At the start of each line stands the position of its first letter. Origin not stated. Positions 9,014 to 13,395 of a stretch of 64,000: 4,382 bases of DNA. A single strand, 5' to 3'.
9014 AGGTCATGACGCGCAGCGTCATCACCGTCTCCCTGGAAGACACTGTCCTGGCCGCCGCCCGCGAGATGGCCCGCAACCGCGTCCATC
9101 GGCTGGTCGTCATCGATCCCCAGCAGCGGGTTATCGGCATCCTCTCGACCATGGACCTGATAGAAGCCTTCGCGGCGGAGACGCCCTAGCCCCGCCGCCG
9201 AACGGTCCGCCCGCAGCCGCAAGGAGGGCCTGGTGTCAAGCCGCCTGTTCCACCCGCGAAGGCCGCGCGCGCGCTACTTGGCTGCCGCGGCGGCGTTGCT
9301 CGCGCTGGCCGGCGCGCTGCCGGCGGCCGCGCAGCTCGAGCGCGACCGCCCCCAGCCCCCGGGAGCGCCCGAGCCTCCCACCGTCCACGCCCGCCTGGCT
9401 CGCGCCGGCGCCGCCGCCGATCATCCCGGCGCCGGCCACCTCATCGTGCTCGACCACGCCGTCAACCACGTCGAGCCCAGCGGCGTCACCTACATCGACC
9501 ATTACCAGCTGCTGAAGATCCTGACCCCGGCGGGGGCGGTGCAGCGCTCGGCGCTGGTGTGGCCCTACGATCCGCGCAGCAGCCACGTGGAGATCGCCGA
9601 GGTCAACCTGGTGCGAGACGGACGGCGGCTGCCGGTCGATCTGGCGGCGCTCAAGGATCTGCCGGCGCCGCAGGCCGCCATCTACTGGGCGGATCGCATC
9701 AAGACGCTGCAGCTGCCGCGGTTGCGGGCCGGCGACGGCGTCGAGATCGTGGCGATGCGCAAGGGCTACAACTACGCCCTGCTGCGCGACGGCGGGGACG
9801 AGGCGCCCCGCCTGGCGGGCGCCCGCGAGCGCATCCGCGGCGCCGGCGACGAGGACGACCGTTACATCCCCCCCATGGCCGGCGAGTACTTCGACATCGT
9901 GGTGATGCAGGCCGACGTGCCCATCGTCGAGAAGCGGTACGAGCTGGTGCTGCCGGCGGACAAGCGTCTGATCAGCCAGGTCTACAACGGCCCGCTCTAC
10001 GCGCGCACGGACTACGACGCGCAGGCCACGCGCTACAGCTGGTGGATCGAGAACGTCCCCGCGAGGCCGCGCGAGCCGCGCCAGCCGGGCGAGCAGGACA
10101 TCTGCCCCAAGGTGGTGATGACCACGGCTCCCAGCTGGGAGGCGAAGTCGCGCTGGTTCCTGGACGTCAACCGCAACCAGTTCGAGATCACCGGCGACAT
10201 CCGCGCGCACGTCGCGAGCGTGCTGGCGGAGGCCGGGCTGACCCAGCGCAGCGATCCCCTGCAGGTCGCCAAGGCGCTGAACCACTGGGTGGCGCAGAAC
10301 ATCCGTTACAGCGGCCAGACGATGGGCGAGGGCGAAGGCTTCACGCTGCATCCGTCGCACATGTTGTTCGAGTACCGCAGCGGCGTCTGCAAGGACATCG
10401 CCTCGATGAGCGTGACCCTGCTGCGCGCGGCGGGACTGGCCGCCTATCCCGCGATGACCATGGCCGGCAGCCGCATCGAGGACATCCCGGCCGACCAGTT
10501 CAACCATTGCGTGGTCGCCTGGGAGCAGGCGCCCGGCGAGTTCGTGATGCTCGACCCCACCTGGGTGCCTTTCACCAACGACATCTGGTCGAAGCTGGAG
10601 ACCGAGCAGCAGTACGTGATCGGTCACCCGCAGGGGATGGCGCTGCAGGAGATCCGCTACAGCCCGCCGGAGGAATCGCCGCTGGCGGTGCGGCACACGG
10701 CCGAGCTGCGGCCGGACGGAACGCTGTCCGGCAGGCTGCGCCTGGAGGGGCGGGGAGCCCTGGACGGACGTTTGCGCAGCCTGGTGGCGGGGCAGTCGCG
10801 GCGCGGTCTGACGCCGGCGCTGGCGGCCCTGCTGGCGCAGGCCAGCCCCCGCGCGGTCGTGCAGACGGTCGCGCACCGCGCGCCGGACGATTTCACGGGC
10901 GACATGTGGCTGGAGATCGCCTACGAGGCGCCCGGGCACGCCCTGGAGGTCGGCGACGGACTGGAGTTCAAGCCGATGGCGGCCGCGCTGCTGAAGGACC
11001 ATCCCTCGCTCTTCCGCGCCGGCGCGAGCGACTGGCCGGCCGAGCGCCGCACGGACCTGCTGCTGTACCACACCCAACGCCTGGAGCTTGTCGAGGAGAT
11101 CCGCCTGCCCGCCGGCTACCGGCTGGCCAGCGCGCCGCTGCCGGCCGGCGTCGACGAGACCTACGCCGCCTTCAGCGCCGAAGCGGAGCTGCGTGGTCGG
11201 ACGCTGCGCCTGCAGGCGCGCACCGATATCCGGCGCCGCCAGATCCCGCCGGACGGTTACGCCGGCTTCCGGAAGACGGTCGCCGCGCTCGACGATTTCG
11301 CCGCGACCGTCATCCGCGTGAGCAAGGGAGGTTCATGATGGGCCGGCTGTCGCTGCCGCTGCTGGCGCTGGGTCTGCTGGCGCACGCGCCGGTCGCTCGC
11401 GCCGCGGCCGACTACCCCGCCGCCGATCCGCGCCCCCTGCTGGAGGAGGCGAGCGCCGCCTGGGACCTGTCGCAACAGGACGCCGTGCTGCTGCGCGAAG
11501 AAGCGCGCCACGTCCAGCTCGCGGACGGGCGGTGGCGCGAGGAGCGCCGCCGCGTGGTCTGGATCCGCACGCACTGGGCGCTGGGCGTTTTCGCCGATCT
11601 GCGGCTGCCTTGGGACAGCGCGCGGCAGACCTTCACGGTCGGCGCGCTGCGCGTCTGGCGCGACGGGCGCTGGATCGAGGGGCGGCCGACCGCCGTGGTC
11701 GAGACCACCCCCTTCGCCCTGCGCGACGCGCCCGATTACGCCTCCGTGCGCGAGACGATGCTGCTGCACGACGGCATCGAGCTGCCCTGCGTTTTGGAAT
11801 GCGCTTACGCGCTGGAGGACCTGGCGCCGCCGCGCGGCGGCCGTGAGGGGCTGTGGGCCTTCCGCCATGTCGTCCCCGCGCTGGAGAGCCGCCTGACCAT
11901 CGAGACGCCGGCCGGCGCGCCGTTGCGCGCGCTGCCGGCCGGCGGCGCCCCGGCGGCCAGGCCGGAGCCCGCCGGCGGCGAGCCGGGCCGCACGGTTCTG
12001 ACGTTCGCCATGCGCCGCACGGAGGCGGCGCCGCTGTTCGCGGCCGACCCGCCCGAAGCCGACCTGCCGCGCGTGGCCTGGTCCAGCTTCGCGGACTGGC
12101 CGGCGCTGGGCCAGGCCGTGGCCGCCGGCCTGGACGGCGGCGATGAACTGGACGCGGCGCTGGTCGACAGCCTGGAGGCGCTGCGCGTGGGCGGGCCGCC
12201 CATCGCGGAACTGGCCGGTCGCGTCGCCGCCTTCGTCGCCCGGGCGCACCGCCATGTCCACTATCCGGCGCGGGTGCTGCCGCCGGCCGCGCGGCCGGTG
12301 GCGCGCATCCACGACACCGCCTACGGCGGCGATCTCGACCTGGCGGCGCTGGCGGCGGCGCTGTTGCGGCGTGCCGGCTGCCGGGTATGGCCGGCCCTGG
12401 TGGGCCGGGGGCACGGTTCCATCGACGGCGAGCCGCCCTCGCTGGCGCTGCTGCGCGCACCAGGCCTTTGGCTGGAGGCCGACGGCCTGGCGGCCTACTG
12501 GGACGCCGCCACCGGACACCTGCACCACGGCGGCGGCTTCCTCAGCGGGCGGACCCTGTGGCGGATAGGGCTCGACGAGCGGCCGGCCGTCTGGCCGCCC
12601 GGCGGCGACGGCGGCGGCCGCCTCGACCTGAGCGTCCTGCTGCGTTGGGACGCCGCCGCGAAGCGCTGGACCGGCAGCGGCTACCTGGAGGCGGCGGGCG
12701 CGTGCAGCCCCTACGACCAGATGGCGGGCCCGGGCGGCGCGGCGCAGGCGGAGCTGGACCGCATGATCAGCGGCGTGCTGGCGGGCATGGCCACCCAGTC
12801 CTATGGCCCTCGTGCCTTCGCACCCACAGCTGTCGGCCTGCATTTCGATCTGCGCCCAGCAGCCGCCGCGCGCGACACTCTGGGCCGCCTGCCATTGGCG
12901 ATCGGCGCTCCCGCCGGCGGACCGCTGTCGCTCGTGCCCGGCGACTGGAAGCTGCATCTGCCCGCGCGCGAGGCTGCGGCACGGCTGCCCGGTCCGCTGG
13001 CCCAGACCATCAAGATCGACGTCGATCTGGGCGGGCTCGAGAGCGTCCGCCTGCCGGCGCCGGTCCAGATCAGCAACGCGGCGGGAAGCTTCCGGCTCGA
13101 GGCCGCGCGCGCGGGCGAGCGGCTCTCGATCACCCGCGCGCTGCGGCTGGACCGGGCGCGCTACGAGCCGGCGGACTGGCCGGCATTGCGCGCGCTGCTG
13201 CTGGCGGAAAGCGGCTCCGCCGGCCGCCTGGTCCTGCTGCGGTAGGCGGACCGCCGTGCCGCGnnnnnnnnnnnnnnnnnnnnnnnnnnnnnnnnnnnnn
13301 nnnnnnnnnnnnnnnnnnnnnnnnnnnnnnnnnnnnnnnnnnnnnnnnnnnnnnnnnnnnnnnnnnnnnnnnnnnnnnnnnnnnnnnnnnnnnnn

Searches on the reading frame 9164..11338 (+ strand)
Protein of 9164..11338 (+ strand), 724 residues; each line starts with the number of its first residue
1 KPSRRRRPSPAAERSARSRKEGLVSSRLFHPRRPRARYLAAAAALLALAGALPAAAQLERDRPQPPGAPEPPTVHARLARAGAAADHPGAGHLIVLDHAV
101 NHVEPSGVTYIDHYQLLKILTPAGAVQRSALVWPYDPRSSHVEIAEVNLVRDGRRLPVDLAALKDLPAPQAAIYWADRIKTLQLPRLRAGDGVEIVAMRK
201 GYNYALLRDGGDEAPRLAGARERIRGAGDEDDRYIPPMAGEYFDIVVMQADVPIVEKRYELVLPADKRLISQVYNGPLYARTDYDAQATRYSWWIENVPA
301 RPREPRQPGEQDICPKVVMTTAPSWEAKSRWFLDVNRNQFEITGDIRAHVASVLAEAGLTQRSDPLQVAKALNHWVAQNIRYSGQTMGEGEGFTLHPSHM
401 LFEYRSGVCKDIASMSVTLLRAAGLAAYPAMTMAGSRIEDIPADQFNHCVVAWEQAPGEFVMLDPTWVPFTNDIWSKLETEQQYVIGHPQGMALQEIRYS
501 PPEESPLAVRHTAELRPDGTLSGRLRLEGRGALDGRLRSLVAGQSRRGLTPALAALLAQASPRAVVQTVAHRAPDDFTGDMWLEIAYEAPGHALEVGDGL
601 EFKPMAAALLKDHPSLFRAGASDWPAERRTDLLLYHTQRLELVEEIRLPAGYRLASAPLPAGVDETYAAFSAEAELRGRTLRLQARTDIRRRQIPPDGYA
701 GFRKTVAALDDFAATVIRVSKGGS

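Call 7: search_protein_families(library=pfam, proteins=[window:9164-11338:+], max_evalue=0.001)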
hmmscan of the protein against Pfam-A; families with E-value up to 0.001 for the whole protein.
window:9164-11338:+ (724 aa): 3 families
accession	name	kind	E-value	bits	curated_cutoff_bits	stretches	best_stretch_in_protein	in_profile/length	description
PF12969.12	DUF3857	-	2e-24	87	24.6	1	110-301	6-169/170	Domain of Unknown Function with PDB structure (DUF3857)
PF01841.26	Transglut_core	-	9.1e-10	39.2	23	1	360-469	9-105/108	Transglutaminase-like superfamily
PF04473.18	DUF553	-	0.00067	19.6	20.5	0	362-476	12-124/140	Transglutaminase-like domain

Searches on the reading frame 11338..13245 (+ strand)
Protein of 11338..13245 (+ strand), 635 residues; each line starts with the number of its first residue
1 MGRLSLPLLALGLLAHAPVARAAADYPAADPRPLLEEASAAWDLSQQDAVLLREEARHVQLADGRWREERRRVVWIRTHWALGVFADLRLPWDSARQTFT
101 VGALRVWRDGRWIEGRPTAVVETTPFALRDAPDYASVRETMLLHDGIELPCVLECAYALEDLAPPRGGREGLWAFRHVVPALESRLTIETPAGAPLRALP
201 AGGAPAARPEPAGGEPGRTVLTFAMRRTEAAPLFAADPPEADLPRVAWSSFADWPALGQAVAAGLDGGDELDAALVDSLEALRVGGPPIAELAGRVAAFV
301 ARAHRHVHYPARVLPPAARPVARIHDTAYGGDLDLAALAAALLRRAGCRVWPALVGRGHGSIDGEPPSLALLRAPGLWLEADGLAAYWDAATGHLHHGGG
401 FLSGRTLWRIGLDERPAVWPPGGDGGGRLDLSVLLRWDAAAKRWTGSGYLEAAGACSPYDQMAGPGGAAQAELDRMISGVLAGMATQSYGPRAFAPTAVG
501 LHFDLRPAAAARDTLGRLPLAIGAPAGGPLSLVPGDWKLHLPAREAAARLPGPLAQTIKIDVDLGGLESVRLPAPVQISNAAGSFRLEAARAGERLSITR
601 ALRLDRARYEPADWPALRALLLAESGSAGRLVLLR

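Call 39: search_protein_families(library=pfam, proteins=[window:11338-13245:+], max_evalue=0.0001)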
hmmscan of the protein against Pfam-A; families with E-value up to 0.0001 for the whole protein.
window:11338-13245:+ (635 aa): 2 families
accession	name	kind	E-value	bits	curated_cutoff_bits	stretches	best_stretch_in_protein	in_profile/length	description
PF12969.12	DUF3857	-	1.5e-16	61.4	24.6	1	62-230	1-168/170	Domain of Unknown Function with PDB structure (DUF3857)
PF12970.12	DUF3858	-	1.4e-07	32.1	27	1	547-623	28-105/116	Domain of Unknown Function with PDB structure (DUF3858)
